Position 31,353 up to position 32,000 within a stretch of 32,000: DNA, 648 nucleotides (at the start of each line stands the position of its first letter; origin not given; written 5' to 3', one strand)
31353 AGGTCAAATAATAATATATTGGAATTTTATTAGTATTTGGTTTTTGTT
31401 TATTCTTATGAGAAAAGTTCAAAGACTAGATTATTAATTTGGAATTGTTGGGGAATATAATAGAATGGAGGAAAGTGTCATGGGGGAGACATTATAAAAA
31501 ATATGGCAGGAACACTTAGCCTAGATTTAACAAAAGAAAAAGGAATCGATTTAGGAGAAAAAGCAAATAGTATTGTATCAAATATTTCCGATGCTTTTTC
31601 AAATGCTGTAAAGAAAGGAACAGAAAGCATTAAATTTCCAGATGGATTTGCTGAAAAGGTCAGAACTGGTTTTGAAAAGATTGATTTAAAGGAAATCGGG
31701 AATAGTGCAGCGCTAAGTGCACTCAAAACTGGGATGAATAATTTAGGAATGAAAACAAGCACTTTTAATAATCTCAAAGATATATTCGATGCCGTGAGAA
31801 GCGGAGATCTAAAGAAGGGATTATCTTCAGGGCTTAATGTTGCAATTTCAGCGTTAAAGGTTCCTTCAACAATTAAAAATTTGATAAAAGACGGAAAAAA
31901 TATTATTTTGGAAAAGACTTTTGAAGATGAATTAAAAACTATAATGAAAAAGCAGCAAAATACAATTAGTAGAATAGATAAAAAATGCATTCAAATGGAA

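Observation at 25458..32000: Single-promoter locus combining a VirB4-type conjugation ATPase with a Tad-pilus motor (TadZ-like, CpaF/TadA-like, TadB-like)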

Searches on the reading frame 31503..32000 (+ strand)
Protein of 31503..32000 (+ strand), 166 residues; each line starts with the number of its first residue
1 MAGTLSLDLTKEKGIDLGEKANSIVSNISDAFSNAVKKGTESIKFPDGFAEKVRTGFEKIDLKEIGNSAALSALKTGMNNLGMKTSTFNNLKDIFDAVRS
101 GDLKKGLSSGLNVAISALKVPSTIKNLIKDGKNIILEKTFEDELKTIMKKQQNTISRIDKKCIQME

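Call 30: find_homologous_proteins(query=window:31503-32000:+, max_evalue=0.001)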
Query window:31503-32000:+ (166 aa): 98 proteins with E <= 0.001 among 524 candidates.
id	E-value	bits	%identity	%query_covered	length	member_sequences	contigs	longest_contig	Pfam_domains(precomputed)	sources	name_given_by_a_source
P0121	1.2e-95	335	100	100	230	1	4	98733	-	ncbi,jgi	jgi:hypothetical protein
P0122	3.3e-77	276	81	100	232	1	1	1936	-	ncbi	-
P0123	2.5e-73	263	77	100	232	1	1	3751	-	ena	-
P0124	9.8e-73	261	76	100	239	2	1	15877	-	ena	-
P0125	5.4e-66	239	70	100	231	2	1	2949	-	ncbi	-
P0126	2.4e-64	234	70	100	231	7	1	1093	-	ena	-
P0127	6.3e-64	232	70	100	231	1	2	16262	-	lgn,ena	-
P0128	1.2e-63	232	70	100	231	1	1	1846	-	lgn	-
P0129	9.0e-63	229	67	100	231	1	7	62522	-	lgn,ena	-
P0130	9.1e-63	229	67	100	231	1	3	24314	-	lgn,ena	-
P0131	1.1e-62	228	70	100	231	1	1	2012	-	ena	-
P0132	9.3e-62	225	65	100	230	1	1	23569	-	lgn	-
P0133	9.9e-62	225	66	100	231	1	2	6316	-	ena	-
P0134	1.3e-61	225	67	100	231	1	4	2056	-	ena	-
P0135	1.5e-61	225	69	100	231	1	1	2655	-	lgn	-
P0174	3.8e-53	197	59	100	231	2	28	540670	-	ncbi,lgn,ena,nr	ncbi:MAG: hypothetical protein IKI57_04230 [Clostridia bacterium]|nr:hypothetical protein [Clostridi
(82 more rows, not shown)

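Call 31: find_encoding_contigs(protein=P0121, flank=10000, max_places=4)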
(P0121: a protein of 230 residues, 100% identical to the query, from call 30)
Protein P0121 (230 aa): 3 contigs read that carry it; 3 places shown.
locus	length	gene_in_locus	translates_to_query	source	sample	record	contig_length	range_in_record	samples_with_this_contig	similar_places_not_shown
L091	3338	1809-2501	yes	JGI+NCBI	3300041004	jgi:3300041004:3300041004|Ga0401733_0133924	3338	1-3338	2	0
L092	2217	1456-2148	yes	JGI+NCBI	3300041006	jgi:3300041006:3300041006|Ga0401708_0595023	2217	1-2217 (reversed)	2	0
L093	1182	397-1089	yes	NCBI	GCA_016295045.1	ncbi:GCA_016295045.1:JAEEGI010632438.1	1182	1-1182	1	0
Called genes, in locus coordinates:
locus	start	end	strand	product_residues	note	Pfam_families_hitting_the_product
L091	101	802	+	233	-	PF00437:T2SSE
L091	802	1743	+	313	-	-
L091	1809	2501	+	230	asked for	-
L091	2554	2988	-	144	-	-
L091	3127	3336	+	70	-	?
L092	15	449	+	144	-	PF00437:T2SSE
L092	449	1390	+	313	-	-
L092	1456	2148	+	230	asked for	-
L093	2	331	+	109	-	?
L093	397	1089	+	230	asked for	-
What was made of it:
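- Tried and rejected: Only short identical JGI contigs were recovered through ORF6 (call 31).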

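Call 37: search_solved_structures(query=A2, max_evalue=10)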
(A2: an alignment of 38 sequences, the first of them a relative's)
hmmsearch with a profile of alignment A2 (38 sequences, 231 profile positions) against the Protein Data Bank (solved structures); distinct sequences matched with E-value up to 10: 6.
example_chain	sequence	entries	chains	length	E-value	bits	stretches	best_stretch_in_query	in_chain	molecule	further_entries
4d0g_C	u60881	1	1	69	0.28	13.9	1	138-180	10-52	RAB11 FAMILY-INTERACTING PROTEIN 1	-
1qwv_A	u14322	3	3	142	0.48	13.2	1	23-50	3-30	Pheromone-binding protein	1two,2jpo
7x0r_A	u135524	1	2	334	0.95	12.2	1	90-137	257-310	Lbp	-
2kku_A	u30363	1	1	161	1.3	11.8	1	141-182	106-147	Uncharacterized protein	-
6q97_O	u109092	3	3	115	1.8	11.3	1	49-102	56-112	50S ribosomal protein L18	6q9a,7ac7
23wi_O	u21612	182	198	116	1.8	11.3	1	49-102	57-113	50S ribosomal protein L18 | 50S ribosomal protein uL18 | Large ribosomal subunit protein uL18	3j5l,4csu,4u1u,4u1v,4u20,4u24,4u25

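Call 38: search_protein_families(library=pfam, proteins=[L091:2554-2988:-, P0121], max_evalue=0.01)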
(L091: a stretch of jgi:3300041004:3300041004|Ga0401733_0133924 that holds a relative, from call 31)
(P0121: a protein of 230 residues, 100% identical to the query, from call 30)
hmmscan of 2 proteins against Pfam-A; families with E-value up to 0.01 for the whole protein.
L091:2554-2988:- (144 aa): 0 families

P0121 (230 aa): 1 family
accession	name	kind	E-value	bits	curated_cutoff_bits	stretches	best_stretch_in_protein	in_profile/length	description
PF15005.11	IZUMO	-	0.0017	19.4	25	1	132-206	18-87/143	Izumo sperm-egg fusion, Ig domain-associated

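Call 40: predict_structure(alignment_id=A2)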
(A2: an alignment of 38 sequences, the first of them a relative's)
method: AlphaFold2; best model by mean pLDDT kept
length: 230 residues; sequences in the alignment: 38
mean_pLDDT: 83.5   pTM: 0.75
mean pLDDT of the five models: 83.5, 82.4, 78.3, 58.6, 56.9
residues with pLDDT >= 90: 68; 70-90: 140; 50-70: 7; < 50: 15
segments of 3 or more residues with pLDDT < 50: 1-15
pLDDT, mean of each block of 10 residues (from residue 1): 29 48 87 91 86 88 90 87 78 86 90 90 89 88 91 94 93 91 90 87 86 84 77
secondary structure, 60 per line:
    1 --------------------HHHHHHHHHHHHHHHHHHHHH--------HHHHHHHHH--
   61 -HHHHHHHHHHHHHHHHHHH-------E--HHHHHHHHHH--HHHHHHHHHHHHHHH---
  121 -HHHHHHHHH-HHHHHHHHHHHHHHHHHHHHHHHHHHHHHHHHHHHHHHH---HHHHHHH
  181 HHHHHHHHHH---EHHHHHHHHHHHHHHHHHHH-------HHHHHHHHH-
elements in order: H21-41 H50-58 H62-80 H91-100 H103-117 H122-130 H132-170 H174-190 H195-213 H221-229
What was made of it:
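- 31503..32000 (+): ORF6: a lineage-restricted soluble all-alpha protein. The full length is 230 aa, so it ends 195 nt beyond the window. It is the last gene of the module. AlphaFold2 pLDDT 83.5, ten helices (call 40).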

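Call 43: fold_search(model_id=the predicted structure, library=pdb)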
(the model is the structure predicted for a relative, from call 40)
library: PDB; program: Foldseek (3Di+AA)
matches with E <= 10: 103; with E <= 0.001: 0
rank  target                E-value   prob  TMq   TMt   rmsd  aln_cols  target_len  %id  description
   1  8tww_A                9.7e-01  0.12  0.22  0.21  21.5       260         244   12  Crystal structure of nitrile synthase AetD with substrate bound and cofactor fully assembled (released 2024-08-28)
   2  6ae8_B                1.8e+00  0.06  0.14  0.17  24.3       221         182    8  Structure insight into histone chaperone Chz1-mediated H2A.Z recognition and replacement (released 2019-04-17)
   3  1jts_J                2.3e+00  0.12  0.18  0.24  15.4       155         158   16  DNA PROTECTION AND BINDING BY E. COLI DPS PROTEIN (released 2003-06-17)
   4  5ij5                  2.4e+00  0.06  0.18  0.10  18.5       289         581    8  Crystal structure of Equine Serum Albumin in the presence of 50 mM zinc at pH 4.5 (released 2016-03-16)
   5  9g49                  2.4e+00  0.04  0.15  0.13  21.8       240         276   12  Cryo-EM reconstruction of the full-length E. coli transmembrane formate transporter FocA (released 2025-10-22)
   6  4dvy                  2.5e+00  0.12  0.24  0.10  16.3       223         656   12  Crystal structure of the Helicobacter pylori CagA oncoprotein (released 2012-07-25)
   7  5iix                  2.5e+00  0.06  0.19  0.10  18.6       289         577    8  Crystal structure of Equine Serum Albumin in the presence of 15 mM zinc at pH 6.5 (released 2016-03-16)
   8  1u6h_A                2.8e+00  0.09  0.20  0.19  18.2       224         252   14  Vinculin head (0-258) in complex with the talin vinculin binding site 2 (849-879) (released 2005-01-18)
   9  8ji6_A                2.9e+00  0.08  0.21  0.21  22.0       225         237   11  Crystal structure of AetD in complex with L-tryptophan (released 2023-11-15)
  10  6ts0                  2.9e+00  0.07  0.16  0.20  17.9       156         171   17  Crystal structure of human L ferritin (HuLf) triple variant E60A-E61A-E64A Fe(III)-loaded for 30 minutes (released 2020-02-19)
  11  8xqt_R                3.2e+00  0.07  0.20  0.17  19.1       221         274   13  Structure of human class T GPCR TAS2R14-Gi complex. (released 2024-07-10)
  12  1f30_A                3.3e+00  0.08  0.18  0.23  15.6       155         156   16  THE STRUCTURAL BASIS FOR DNA PROTECTION BY E. COLI DPS PROTEIN (released 2003-06-17)
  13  4dyu_A                3.5e+00  0.08  0.19  0.24  14.5       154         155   11  The crystal structure of DNA starvation/stationary phase protection protein Dps from Yersinia pestis KIM 10 (released 2012-03-14)
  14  3v03_B                3.5e+00  0.04  0.18  0.10  17.7       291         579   11  Crystal structure of Bovine Serum Albumin (released 2012-01-04)
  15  4m6b_A                3.6e+00  0.04  0.14  0.17  24.4       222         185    8  Crystal structure of yeast Swr1-Z domain in complex with H2A.Z-H2B dimer (released 2014-02-19)
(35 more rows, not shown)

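Call 84: search_protein_representatives(alignment_id=A2)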
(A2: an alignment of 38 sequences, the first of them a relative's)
Query: 38 sequences, 231 profile positions. Proteins with E-value up to 0.001 (for the whole library): 156; up to 1e-10: 56; up to 1e-30: 5. The best 150 are listed.
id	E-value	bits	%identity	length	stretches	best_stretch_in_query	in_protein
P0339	1.0e-65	237.9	-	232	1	1-230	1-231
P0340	2.2e-53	197.5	-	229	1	5-231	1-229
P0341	3.0e-36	141.5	-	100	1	1-100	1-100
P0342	8.3e-36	140.0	-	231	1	5-229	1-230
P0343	1.2e-35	139.6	-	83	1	148-230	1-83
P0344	2.2e-30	122.3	-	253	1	7-230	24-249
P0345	7.2e-29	117.4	-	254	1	30-230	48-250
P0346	5.1e-28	114.6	-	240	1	7-230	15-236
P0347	5.1e-27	111.3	-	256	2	8-230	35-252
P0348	7.6e-26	107.5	-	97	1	1-95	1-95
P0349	9.2e-26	107.2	-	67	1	165-231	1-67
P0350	2.1e-25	106.0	-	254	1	9-230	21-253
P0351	9.7e-22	94.0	-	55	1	165-219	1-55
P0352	3.8e-20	88.8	-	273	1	21-213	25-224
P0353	2.0e-19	86.4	-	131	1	100-218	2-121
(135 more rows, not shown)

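Call 109: find_encoding_contigs(protein=P0174, flank=10000, max_places=2)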
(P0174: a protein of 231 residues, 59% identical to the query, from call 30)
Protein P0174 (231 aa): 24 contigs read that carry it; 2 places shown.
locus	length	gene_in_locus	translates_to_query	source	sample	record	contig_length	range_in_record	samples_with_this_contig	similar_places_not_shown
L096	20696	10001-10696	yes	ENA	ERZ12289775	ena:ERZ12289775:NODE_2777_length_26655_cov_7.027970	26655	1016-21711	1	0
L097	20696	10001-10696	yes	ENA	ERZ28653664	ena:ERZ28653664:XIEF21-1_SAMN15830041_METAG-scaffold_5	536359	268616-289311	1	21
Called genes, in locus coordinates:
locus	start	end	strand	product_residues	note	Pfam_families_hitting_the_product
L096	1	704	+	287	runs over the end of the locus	PF04085:MreC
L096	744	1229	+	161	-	PF04093:MreD (weak), PF07694:5TM-5TMR_LYT (weak)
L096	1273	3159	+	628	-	PF03717:PBP_dimer, PF00905:Transpeptidase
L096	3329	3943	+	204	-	PF03775:MinC_C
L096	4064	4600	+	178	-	-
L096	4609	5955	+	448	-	PF12846:AAA_10 (weak), PF19044:P-loop_TraG, PF01935:DUF87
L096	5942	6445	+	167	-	PF19044:P-loop_TraG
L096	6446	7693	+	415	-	PF00448:SRP54 (faint), PF01656:CbiA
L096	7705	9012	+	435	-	PF00437:T2SSE, PF27713:UCP018868 (faint)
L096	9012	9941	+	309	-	-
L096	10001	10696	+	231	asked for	-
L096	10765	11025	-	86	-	-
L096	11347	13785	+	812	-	PF00521:DNA_topoisoIV, PF03989:DNA_gyraseA_C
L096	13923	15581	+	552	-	PF00501:AMP-binding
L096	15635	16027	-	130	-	-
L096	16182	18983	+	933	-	-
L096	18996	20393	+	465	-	PF01266:DAO (faint), PF07992:Pyr_redox_2 (faint), PF13450:NAD_binding_8 (faint), PF21688:FAD-depend_C (weak)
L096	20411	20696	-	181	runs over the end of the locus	PF00265:TK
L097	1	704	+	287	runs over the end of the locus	PF04085:MreC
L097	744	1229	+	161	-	PF04093:MreD (weak), PF07694:5TM-5TMR_LYT (weak)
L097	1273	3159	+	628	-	PF03717:PBP_dimer, PF00905:Transpeptidase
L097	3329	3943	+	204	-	PF03775:MinC_C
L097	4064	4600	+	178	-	-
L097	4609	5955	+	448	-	PF12846:AAA_10 (weak), PF19044:P-loop_TraG, PF01935:DUF87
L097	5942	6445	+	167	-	PF19044:P-loop_TraG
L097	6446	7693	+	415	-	PF00448:SRP54 (faint), PF01656:CbiA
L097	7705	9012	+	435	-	PF00437:T2SSE, PF27713:UCP018868 (faint)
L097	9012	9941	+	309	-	-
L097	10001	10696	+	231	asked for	-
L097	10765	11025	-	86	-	-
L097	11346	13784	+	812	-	PF00521:DNA_topoisoIV, PF03989:DNA_gyraseA_C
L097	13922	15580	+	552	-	PF00501:AMP-binding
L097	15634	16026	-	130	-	-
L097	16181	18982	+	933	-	-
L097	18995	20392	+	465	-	PF01266:DAO (faint), PF07992:Pyr_redox_2 (faint), PF13450:NAD_binding_8 (faint), PF21688:FAD-depend_C (weak)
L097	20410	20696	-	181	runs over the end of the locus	PF00265:TK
